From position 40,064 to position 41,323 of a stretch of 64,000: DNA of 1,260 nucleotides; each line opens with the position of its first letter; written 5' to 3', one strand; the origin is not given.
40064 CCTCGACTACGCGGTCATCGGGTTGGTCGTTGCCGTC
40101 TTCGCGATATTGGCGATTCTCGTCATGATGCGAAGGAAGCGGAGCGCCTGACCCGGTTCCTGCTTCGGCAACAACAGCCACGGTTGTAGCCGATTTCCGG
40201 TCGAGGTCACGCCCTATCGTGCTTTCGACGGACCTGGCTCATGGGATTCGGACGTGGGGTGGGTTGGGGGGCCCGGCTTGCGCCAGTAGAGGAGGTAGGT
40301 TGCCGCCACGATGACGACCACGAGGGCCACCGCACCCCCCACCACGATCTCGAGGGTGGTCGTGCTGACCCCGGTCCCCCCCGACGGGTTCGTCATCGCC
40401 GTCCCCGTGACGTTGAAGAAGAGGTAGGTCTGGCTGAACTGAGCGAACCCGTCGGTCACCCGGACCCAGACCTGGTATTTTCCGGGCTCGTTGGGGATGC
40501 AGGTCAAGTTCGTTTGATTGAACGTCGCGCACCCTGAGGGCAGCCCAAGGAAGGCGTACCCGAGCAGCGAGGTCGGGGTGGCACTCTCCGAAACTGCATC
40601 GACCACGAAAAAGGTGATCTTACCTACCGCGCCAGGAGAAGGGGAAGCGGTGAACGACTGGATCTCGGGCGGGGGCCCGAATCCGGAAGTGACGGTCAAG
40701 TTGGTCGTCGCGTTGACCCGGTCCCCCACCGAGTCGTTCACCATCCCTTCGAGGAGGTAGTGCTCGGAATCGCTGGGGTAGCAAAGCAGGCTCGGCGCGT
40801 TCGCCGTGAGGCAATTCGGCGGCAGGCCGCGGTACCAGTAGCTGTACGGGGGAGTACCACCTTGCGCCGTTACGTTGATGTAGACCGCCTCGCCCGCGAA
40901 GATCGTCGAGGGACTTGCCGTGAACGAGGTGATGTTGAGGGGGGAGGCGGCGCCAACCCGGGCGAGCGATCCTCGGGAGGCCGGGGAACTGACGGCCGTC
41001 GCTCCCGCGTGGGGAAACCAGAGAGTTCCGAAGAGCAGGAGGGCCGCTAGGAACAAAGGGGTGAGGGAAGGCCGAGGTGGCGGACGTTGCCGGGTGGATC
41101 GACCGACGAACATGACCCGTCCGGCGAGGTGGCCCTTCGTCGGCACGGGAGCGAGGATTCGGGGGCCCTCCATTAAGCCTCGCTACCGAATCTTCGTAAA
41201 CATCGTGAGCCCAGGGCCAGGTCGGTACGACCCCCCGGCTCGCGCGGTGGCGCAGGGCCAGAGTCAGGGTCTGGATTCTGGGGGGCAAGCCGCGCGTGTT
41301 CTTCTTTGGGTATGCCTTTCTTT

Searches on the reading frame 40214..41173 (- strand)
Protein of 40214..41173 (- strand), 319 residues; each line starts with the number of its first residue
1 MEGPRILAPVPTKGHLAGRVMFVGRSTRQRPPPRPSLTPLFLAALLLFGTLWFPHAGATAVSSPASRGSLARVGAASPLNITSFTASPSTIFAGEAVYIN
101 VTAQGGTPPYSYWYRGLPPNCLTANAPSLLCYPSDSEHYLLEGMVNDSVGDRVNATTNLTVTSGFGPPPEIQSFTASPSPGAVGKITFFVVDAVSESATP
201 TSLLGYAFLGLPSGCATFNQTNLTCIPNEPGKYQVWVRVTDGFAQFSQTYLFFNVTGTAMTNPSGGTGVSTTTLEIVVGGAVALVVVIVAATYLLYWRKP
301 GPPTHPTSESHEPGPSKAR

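Call 3: search_protein_families(library=pfam, proteins=[window:40214-41173:-], max_evalue=0.01)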
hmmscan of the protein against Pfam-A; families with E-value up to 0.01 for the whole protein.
window:40214-41173:- (319 aa): 1 family
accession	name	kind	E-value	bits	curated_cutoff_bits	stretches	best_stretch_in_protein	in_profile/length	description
PF13573.12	SprB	-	0.0025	17.9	28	1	99-116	17-35/37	SprB repeat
